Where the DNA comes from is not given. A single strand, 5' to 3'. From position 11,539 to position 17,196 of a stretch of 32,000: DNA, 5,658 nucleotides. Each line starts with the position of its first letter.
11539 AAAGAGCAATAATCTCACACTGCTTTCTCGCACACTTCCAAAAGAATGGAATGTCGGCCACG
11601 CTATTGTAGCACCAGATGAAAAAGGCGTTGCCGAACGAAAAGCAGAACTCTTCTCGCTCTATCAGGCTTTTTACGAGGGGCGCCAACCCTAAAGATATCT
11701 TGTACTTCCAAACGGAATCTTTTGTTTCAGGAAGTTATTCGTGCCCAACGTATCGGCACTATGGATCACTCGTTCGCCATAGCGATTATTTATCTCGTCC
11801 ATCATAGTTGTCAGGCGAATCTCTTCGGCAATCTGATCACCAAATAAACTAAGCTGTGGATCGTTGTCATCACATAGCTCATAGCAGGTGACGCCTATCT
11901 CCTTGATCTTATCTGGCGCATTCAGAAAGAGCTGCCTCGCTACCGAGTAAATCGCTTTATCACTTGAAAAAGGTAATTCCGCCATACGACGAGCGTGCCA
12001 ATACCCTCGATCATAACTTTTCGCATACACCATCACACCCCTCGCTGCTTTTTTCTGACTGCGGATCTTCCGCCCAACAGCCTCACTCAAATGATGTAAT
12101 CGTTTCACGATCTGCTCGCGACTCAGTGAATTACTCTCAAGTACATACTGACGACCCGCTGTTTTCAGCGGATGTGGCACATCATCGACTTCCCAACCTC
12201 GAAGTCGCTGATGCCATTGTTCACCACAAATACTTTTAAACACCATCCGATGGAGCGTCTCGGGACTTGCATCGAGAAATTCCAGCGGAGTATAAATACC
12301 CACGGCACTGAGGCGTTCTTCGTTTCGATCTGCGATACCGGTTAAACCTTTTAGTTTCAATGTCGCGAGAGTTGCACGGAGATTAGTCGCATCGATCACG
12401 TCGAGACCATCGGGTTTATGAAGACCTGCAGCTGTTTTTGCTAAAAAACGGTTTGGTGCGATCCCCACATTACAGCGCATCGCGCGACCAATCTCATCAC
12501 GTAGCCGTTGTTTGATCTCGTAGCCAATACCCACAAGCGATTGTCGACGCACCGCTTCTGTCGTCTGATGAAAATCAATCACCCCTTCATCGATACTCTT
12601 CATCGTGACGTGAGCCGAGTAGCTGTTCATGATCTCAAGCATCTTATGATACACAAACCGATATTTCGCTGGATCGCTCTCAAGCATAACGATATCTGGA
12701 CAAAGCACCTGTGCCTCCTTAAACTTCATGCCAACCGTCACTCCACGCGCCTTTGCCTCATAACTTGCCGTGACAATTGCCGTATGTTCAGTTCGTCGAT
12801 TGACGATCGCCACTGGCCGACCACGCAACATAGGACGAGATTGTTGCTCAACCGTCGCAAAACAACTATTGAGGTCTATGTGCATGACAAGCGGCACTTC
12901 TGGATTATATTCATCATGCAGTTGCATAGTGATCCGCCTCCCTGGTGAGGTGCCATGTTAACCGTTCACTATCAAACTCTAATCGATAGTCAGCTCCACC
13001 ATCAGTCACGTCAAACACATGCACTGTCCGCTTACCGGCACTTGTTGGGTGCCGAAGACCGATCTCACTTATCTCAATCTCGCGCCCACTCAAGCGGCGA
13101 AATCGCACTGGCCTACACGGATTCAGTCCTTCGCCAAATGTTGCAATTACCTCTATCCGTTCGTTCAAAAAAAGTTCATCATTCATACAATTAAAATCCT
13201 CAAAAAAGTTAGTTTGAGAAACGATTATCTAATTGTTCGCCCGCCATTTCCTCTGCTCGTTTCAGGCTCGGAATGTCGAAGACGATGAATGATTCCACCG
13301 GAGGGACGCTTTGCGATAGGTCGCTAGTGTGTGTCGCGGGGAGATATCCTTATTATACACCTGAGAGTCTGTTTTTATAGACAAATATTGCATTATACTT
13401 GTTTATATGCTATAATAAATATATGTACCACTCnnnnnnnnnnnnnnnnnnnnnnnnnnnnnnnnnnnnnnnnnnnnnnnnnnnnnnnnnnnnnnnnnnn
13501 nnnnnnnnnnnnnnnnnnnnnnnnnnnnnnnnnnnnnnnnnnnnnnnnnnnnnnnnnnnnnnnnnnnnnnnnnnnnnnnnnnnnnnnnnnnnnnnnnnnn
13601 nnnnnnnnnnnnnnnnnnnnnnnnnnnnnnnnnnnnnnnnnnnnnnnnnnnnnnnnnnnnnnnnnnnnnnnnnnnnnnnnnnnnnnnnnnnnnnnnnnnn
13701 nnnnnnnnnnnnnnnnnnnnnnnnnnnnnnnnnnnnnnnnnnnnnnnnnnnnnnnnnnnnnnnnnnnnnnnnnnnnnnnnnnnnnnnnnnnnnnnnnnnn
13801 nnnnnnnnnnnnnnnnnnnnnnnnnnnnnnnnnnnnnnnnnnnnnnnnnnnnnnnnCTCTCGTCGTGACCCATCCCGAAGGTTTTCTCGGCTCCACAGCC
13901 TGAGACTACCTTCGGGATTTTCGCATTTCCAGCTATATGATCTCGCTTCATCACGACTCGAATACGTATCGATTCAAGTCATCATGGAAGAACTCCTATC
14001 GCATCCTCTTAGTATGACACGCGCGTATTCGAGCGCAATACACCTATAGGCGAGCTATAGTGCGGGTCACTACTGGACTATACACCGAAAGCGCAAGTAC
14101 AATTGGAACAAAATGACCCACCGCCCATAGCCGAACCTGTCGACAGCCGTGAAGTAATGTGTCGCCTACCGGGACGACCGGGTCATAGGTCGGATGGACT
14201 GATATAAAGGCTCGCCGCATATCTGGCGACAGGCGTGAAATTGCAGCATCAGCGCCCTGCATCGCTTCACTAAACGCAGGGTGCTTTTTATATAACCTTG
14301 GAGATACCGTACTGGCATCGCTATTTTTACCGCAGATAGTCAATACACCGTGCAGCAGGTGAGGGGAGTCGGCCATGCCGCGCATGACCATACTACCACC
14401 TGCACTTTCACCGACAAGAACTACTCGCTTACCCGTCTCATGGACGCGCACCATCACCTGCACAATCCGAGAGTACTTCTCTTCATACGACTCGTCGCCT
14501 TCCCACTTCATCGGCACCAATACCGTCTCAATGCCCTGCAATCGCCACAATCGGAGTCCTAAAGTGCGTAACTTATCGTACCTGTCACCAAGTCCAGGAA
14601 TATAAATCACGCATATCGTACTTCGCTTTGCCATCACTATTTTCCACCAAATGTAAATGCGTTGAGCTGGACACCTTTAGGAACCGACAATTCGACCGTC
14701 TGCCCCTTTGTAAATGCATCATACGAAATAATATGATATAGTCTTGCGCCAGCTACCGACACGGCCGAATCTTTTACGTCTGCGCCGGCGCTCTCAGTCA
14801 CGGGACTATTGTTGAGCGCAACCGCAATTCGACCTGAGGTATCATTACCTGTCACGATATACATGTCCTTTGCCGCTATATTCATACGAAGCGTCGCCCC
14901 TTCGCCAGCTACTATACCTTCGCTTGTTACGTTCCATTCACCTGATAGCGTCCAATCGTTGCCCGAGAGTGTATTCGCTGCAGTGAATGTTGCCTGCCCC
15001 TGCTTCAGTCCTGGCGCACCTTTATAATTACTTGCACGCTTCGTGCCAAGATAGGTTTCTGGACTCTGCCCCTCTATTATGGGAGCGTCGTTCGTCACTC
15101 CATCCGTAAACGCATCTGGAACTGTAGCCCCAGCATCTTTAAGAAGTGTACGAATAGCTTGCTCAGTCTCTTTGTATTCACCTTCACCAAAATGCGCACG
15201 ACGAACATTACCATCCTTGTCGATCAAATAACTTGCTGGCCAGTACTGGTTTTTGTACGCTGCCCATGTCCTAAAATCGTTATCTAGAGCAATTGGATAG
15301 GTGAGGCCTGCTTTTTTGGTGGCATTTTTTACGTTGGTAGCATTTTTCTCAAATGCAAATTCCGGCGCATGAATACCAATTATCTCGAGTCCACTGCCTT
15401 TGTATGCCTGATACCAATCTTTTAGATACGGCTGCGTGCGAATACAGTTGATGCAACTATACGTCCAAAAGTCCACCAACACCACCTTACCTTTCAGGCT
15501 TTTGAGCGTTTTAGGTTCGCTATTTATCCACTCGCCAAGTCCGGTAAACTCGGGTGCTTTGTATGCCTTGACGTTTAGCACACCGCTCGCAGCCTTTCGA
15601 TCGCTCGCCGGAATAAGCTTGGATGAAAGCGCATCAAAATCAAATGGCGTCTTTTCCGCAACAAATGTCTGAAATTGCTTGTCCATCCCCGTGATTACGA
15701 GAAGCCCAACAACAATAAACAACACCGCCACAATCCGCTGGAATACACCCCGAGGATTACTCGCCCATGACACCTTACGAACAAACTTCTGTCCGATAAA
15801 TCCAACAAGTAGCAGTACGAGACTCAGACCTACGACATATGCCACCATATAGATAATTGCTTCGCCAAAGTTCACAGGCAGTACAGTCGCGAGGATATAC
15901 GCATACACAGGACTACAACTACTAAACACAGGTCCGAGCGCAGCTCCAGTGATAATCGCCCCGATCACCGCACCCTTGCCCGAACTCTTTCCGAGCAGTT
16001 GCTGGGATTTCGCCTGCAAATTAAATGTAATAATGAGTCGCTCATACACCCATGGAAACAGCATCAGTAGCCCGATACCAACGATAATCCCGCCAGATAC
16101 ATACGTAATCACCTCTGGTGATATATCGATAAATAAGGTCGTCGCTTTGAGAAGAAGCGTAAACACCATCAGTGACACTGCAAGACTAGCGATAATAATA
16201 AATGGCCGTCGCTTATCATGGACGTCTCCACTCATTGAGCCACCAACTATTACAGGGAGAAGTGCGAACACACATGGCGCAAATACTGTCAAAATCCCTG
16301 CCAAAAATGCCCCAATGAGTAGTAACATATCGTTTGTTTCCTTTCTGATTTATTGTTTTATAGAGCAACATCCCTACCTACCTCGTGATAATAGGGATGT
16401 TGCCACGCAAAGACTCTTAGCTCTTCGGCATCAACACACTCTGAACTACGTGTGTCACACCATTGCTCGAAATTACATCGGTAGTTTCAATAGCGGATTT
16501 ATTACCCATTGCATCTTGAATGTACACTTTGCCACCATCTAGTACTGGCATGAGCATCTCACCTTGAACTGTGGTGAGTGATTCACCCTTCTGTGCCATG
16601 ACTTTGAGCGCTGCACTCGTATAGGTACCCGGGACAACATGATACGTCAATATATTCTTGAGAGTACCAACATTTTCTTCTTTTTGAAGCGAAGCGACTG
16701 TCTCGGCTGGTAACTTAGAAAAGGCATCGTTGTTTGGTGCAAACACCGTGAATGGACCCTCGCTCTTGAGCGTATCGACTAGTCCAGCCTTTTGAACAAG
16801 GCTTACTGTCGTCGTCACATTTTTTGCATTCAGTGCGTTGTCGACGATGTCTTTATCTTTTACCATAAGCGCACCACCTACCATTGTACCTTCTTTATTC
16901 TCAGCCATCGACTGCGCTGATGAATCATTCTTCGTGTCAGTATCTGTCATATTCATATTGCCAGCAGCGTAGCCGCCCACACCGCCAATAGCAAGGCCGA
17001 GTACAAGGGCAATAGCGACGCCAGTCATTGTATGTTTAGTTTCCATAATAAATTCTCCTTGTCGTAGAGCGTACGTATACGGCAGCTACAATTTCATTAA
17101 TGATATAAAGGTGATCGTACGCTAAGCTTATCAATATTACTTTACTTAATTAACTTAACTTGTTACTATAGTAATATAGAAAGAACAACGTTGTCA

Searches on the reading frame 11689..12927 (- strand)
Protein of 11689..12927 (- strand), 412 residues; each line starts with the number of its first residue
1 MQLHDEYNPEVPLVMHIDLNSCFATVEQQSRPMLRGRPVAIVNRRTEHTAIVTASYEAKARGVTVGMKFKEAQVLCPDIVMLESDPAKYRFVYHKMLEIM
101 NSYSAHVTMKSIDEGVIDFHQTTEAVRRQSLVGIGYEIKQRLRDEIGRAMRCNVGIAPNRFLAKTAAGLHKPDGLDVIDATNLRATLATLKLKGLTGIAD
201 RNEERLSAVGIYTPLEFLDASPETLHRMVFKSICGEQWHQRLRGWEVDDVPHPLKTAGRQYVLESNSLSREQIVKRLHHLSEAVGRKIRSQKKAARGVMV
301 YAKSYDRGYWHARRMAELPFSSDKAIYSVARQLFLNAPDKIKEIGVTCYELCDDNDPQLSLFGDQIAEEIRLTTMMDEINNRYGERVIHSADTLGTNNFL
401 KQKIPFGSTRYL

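Call 40: search_protein_families(library=pfam, proteins=[window:11689-12927:-], max_evalue=0.001)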
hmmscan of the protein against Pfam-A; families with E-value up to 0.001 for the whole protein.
window:11689-12927:- (412 aa): 2 families
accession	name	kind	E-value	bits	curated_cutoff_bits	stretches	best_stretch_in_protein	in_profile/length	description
PF00817.25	IMS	-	3.7e-34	118.2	23.2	1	17-167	1-147/148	impB/mucB/samB family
PF11799.13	IMS_C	-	6.6e-12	46.3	20.7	1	267-361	14-109/109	impB/mucB/samB family C-terminal domain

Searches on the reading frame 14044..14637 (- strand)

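Call 41: search_protein_families(library=pfam, proteins=[window:14044-14637:-], max_evalue=0.001)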
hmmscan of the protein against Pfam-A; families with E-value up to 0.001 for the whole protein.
window:14044-14637:- (197 aa): 1 family
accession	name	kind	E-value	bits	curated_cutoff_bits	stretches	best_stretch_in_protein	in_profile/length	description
PF12697.13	Abhydrolase_6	-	0.00076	20.6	26.3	1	49-146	46-132/217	Alpha/beta hydrolase family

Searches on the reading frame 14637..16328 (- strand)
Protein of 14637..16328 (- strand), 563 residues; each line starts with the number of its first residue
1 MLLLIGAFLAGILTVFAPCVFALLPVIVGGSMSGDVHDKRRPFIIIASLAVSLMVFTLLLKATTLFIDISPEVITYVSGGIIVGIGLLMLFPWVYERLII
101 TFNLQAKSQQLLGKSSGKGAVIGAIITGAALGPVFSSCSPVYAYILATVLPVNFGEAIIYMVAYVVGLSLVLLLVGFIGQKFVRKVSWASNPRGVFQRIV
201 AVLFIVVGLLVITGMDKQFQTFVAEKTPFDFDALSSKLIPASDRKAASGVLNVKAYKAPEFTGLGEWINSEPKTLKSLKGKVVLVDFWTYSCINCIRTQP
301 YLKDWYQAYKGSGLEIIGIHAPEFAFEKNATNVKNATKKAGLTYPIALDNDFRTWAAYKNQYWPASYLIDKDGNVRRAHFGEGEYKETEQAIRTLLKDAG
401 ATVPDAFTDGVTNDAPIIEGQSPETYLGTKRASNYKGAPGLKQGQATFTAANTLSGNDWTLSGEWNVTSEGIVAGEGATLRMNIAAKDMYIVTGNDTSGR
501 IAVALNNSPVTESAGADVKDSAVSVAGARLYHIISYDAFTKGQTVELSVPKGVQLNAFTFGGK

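Call 41: search_protein_families(library=pfam, proteins=[window:14637-16328:-], max_evalue=0.001)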
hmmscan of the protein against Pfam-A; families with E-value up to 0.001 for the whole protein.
window:14637-16328:- (563 aa): 6 families
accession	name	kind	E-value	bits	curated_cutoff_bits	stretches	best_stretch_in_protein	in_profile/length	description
PF17991.7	Thioredoxin_10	-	5.7e-34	118.1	27.1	1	422-561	1-142/142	Thioredoxin like C-terminal domain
PF00578.27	AhpC-TSA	-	5.7e-15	55.8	26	1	257-377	4-123/124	AhpC/TSA family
PF08534.16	Redoxin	-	2.7e-13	50.4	26.6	1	257-386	5-139/148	Redoxin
PF13905.12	Thioredoxin_8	-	1.2e-10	42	27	1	280-375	1-94/94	Thioredoxin-like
PF02683.22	DsbD_TM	-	2.1e-05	24.4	27.1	1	3-200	4-207/219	Cytochrome C biogenesis protein transmembrane domain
PF13386.12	DsbD_2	-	0.00019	21.8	24.9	0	7-209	2-198/199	Cytochrome C biogenesis protein transmembrane region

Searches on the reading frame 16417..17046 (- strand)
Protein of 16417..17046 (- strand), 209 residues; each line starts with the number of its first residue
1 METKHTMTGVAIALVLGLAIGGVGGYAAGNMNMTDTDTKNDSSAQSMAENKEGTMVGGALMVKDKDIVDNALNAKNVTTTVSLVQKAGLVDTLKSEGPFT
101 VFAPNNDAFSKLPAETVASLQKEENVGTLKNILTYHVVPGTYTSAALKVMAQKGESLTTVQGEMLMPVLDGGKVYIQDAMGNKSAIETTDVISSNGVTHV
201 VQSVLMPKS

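Call 41: search_protein_families(library=pfam, proteins=[window:16417-17046:-], max_evalue=0.001)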
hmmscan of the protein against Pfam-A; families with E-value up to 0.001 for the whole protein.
window:16417-17046:- (209 aa): 1 family
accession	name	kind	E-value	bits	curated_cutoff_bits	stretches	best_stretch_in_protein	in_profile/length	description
PF02469.27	Fasciclin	-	4.9e-32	111.2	22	1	76-207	2-123/123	Fasciclin domain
